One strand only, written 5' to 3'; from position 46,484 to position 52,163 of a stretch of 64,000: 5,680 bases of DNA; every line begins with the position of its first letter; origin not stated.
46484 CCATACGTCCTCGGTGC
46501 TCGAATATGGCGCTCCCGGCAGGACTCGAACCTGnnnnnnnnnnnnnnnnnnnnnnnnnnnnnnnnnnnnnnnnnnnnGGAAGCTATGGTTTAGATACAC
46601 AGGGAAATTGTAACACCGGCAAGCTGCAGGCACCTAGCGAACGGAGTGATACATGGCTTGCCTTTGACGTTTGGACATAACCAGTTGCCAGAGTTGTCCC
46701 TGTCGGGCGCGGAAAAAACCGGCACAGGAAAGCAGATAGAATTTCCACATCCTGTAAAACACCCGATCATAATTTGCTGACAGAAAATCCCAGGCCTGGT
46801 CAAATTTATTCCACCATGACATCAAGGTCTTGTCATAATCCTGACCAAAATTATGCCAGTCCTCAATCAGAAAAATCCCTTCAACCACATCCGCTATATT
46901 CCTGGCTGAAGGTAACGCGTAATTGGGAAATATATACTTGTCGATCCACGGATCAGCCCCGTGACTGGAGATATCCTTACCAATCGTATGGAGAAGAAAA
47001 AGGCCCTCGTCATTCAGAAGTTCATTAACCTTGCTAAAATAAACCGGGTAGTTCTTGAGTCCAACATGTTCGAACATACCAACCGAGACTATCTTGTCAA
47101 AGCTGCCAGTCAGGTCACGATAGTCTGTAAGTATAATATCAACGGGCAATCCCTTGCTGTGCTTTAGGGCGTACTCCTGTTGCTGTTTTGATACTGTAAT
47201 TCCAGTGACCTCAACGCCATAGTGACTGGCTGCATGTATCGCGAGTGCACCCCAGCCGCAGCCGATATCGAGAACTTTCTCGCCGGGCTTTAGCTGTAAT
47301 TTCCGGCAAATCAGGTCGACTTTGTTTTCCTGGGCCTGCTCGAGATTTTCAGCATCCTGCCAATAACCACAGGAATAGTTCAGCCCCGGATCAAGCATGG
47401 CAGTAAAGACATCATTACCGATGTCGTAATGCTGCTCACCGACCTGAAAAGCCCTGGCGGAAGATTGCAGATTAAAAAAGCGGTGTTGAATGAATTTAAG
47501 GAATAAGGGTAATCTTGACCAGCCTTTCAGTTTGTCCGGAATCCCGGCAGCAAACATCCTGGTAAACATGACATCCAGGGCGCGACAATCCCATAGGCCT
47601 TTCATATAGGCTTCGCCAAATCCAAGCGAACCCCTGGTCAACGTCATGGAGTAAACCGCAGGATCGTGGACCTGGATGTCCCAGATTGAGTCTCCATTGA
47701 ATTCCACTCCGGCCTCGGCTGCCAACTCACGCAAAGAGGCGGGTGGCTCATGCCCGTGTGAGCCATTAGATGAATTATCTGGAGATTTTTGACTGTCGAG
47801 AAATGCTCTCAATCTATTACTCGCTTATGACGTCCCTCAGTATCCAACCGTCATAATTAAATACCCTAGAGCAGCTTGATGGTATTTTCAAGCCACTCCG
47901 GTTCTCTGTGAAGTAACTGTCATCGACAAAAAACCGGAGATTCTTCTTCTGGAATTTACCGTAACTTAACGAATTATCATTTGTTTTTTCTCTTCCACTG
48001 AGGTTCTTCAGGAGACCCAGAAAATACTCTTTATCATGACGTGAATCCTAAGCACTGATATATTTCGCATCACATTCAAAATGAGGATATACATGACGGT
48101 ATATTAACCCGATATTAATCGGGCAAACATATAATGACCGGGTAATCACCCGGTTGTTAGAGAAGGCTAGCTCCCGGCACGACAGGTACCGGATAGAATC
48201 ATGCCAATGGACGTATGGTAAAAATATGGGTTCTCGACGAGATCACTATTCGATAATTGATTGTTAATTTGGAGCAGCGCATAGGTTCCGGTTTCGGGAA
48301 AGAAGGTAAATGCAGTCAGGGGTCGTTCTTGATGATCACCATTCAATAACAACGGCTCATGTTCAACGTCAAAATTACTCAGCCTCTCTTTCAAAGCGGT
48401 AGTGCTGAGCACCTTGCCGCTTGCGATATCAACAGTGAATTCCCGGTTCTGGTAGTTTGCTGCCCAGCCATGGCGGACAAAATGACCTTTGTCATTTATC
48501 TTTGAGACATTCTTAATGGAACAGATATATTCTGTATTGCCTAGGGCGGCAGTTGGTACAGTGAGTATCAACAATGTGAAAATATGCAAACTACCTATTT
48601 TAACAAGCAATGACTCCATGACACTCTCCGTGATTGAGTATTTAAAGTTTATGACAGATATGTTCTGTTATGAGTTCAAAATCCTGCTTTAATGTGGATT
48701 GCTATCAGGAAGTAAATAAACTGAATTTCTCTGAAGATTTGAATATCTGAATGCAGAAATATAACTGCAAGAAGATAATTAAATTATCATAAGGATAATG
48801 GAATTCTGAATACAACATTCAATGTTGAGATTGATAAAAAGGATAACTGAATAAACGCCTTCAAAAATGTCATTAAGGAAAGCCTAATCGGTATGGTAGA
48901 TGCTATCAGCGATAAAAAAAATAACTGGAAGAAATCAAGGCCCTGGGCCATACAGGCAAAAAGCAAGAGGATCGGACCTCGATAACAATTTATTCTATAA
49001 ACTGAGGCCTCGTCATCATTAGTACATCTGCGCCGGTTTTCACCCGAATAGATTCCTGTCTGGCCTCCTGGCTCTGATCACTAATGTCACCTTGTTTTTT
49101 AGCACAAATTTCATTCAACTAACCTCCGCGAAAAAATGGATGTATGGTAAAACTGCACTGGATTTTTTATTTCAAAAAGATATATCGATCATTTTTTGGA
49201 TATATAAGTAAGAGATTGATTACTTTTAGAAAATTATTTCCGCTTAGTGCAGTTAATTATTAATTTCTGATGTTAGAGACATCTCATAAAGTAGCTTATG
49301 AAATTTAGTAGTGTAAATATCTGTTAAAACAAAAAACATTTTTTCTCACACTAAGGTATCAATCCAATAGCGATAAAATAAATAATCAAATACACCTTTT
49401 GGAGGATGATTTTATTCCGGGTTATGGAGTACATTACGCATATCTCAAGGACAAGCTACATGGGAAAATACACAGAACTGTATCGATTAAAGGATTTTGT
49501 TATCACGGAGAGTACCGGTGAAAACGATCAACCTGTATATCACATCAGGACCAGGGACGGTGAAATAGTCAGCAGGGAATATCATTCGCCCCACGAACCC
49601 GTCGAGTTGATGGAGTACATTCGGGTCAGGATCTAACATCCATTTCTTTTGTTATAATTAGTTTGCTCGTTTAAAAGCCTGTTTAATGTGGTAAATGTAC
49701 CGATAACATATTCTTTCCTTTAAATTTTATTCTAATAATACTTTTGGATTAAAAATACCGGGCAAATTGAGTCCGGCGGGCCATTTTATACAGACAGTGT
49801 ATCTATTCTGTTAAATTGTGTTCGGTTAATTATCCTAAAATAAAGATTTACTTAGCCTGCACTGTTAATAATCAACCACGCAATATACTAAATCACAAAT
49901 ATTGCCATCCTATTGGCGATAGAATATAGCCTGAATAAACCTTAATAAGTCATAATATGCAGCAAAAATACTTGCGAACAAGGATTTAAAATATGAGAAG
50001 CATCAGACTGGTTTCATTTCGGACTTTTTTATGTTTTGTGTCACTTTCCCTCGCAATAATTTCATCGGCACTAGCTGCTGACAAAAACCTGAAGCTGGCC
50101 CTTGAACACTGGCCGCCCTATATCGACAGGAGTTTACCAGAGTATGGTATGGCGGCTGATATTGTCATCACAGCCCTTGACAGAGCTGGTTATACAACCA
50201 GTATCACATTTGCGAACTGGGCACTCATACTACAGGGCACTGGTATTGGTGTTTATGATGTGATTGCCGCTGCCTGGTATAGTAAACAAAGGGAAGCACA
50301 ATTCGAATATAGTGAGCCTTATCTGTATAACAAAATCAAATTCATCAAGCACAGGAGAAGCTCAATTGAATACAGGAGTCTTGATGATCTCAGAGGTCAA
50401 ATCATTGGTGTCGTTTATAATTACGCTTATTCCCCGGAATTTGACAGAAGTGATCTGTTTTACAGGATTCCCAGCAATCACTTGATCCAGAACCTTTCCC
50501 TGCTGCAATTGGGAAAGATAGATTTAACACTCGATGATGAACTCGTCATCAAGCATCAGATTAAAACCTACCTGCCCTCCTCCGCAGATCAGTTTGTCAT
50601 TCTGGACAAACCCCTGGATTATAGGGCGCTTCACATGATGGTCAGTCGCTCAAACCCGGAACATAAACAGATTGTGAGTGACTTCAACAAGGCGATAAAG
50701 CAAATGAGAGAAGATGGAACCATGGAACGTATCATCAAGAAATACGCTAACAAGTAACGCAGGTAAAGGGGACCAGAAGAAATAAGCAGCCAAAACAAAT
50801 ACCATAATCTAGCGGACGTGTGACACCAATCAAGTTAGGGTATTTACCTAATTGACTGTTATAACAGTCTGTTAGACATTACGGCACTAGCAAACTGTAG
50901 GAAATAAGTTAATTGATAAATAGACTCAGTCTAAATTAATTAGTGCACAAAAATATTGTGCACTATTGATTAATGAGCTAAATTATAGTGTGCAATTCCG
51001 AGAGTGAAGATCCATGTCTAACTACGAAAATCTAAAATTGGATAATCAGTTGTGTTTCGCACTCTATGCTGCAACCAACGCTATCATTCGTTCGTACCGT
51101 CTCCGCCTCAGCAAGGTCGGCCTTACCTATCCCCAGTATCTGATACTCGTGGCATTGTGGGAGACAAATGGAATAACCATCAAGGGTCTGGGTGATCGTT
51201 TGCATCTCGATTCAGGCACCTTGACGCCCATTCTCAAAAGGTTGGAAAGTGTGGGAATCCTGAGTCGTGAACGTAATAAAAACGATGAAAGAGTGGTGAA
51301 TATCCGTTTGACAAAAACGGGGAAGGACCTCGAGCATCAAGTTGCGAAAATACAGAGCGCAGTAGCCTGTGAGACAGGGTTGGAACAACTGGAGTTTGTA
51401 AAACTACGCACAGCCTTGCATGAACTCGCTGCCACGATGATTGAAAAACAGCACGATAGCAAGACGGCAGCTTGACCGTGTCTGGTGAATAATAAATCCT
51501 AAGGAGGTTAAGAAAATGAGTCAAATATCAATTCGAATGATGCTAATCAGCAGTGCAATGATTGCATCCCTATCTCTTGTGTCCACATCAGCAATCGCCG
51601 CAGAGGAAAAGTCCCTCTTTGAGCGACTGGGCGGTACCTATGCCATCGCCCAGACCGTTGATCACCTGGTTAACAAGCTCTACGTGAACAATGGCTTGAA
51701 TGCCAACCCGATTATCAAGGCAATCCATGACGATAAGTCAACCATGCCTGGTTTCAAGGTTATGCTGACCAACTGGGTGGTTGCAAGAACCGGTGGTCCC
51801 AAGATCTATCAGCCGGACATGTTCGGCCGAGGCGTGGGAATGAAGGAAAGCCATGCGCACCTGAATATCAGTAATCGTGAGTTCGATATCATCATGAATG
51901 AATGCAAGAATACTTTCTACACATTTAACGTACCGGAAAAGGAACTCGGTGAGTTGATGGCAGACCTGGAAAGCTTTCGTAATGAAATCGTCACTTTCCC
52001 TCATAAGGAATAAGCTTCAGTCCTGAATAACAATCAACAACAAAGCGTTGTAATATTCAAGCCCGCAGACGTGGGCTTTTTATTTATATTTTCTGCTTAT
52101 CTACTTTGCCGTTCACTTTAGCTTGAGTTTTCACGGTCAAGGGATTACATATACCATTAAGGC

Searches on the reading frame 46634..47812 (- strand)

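Call 28: search_protein_families(library=pfam, proteins=[window:46634-47812:-], max_evalue=0.00001)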
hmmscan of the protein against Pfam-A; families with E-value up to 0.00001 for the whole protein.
window:46634-47812:- (392 aa): 6 families
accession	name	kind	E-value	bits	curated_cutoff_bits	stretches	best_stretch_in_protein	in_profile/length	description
PF02353.26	CMAS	-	2.4e-87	293.2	27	1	118-377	3-273/273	Mycolic acid cyclopropane synthetase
PF13649.12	Methyltransf_25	-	2.2e-14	54.3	27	1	180-270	1-97/97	Methyltransferase domain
PF13489.12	Methyltransf_23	-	3e-12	47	27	1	166-285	11-124/164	Methyltransferase domain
PF08241.18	Methyltransf_11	-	2e-11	44.8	21.2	1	181-273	1-94/95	Methyltransferase domain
PF08242.18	Methyltransf_12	-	3.3e-09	37.8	30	1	181-272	1-98/98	Methyltransferase domain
PF13847.12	Methyltransf_31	-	2.7e-08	34.1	27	1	175-278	2-113/145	Methyltransferase domain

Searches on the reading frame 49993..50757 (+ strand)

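Call 28: search_protein_families(library=pfam, proteins=[window:49993-50757:+], max_evalue=0.00001)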
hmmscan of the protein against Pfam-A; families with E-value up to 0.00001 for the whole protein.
window:49993-50757:+ (254 aa): 1 family
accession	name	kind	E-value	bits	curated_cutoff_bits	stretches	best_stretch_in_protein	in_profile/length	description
PF00497.25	SBP_bac_3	-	2e-15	57.2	26.4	1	45-253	16-131/132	Bacterial extracellular solute-binding proteins, family 3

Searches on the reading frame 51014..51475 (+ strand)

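Call 29: search_protein_families(library=pfam, proteins=[window:51014-51475:+], max_evalue=0.00001)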
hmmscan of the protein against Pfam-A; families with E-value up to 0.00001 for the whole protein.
window:51014-51475:+ (153 aa): 3 families
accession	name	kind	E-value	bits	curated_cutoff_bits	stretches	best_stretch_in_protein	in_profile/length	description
PF22381.2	Staph_reg_Sar_Rot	-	1.5e-19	70.3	27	1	31-106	6-81/85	Transcriptional regulator SarA/Rot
PF01047.28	MarR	-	1.5e-17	63.7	24.6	1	37-95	1-59/59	MarR family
PF12802.13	MarR_2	-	3.9e-09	37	27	1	36-93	2-60/61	MarR family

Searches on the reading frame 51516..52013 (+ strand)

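Call 29: search_protein_families(library=pfam, proteins=[window:51516-52013:+], max_evalue=0.00001)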
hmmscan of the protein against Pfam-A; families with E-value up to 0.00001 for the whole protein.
window:51516-52013:+ (165 aa): 1 family
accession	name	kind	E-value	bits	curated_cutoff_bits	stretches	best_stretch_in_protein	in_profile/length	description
PF01152.27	Bac_globin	-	5.3e-08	33.5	21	1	33-158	1-119/121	Bacterial-like globin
